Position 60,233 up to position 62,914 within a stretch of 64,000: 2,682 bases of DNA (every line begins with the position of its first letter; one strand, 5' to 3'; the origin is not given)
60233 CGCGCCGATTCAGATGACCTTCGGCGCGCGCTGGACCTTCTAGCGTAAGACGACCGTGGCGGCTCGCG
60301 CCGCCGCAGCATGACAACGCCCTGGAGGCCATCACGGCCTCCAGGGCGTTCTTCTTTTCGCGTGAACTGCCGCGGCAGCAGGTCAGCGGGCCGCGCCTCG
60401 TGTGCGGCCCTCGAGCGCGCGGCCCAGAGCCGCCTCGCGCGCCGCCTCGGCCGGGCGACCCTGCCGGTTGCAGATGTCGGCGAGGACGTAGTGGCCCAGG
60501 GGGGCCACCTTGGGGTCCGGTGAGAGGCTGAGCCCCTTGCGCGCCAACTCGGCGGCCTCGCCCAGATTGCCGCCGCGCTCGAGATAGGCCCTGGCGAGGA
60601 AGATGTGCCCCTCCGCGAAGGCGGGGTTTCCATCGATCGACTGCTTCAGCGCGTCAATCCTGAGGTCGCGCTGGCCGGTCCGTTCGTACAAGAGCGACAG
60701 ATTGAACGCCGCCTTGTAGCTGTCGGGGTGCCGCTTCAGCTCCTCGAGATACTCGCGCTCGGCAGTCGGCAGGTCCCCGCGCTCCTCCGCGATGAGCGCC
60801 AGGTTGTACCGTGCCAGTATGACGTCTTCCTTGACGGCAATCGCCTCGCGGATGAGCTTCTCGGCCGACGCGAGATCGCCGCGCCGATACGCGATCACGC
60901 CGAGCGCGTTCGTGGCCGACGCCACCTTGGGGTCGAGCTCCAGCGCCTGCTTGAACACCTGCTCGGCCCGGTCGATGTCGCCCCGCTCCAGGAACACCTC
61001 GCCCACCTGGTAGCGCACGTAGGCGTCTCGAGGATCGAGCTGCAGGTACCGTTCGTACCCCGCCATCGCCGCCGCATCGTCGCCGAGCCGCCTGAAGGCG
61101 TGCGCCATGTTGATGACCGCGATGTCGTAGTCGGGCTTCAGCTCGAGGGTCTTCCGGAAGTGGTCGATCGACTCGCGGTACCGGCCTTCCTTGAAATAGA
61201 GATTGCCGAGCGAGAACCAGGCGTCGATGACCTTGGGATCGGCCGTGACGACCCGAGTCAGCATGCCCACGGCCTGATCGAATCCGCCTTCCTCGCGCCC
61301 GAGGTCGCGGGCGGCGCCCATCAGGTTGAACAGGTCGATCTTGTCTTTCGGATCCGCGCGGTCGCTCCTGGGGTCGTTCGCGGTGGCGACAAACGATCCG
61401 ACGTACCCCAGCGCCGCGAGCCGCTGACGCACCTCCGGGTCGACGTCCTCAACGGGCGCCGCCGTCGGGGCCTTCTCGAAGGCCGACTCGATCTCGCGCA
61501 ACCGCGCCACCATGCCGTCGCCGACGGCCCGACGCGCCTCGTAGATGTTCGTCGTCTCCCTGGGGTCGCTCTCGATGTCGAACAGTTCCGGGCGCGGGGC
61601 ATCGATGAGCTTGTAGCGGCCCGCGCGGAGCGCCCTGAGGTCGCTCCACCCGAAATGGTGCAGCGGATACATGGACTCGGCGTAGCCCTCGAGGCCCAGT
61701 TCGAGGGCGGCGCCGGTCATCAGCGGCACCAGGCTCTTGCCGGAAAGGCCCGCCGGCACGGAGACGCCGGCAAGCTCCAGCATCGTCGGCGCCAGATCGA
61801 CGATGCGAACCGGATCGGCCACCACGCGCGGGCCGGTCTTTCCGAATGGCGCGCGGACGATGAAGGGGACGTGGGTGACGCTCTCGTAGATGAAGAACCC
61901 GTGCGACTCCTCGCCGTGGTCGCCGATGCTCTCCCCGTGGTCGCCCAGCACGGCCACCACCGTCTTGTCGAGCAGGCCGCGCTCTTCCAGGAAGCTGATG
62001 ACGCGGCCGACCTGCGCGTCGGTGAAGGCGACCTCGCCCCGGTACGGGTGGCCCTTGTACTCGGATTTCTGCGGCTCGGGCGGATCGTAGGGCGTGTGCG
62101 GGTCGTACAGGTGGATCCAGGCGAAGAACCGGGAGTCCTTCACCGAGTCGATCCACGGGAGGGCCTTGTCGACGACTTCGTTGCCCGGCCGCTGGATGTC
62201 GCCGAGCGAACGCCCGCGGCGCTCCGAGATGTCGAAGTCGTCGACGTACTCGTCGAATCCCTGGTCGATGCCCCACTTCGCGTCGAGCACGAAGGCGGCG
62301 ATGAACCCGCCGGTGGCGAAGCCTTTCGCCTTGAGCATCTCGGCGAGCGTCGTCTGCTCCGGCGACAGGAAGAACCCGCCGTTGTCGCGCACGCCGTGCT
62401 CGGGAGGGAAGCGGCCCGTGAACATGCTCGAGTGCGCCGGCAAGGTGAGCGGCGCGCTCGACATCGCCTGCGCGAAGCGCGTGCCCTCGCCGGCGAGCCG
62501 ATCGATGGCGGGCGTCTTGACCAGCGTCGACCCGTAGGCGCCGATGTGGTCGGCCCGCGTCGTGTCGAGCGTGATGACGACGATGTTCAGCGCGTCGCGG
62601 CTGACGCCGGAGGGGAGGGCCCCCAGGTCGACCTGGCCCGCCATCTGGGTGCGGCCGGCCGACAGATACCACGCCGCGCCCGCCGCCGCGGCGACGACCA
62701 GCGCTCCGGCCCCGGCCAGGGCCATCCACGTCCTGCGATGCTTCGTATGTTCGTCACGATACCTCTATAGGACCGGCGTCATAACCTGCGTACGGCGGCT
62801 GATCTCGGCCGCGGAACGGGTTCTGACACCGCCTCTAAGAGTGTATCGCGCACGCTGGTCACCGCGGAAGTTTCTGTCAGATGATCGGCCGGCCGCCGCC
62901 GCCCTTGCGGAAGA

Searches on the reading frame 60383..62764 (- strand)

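Call 12: search_protein_families(library=pfam, proteins=[window:60383-62764:-], max_evalue=0.001)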
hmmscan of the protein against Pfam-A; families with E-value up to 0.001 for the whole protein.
window:60383-62764:- (793 aa): 29 families (the best 25 are shown)
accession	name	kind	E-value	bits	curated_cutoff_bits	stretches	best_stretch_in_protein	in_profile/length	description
PF00884.28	Sulfatase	-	6.6e-46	157.4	25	1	60-334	2-301/301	Sulfatase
PF13432.12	TPR_16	-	1.8e-28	99.1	32.7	4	588-642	4-58/65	Tetratricopeptide repeat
PF00515.34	TPR_1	-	5.3e-27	92.9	27.8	2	514-546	2-34/34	Tetratricopeptide repeat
PF07719.23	TPR_2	-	1.2e-26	91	27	2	514-546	2-34/34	Tetratricopeptide repeat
PF13431.12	TPR_17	-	3.9e-26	89.5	24.4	0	570-602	2-34/34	Tetratricopeptide repeat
PF13181.12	TPR_8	-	1.3e-24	84.7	25.7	1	514-546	2-34/34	Tetratricopeptide repeat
PF14559.12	TPR_19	-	2.4e-24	85.9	25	2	592-646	2-56/68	Tetratricopeptide repeat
PF13428.12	TPR_14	-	4.9e-23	79.7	23.5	0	584-622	4-42/44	Tetratricopeptide repeat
PF13414.12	TPR_11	-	8.6e-19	67.4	26.8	2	520-561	1-42/42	TPR repeat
PF16347.10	SGSH_C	-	6.5e-16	59.3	29.3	1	291-412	10-136/154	N-sulphoglucosamine sulphohydrolase, C-terminal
PF13176.12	TPR_7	-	1.2e-15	56.6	27.9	0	515-545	1-31/36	Tetratricopeptide repeat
PF13424.12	TPR_12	-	1.5e-15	57.6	30.1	2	584-646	6-76/77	Tetratricopeptide repeat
PF01663.27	Phosphodiest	-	1.7e-14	54.6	23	1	62-129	2-66/342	Type I phosphodiesterase / nucleotide pyrophosphatase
PF24575.1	TPR_Slam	-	3.7e-11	43.8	35.2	0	516-556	50-90/104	Surface lipoprotein assembly modifier, N-terminal TPR repeats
PF13174.12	TPR_6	-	5.8e-11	42.7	26.3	0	583-613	2-32/33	Tetratricopeptide repeat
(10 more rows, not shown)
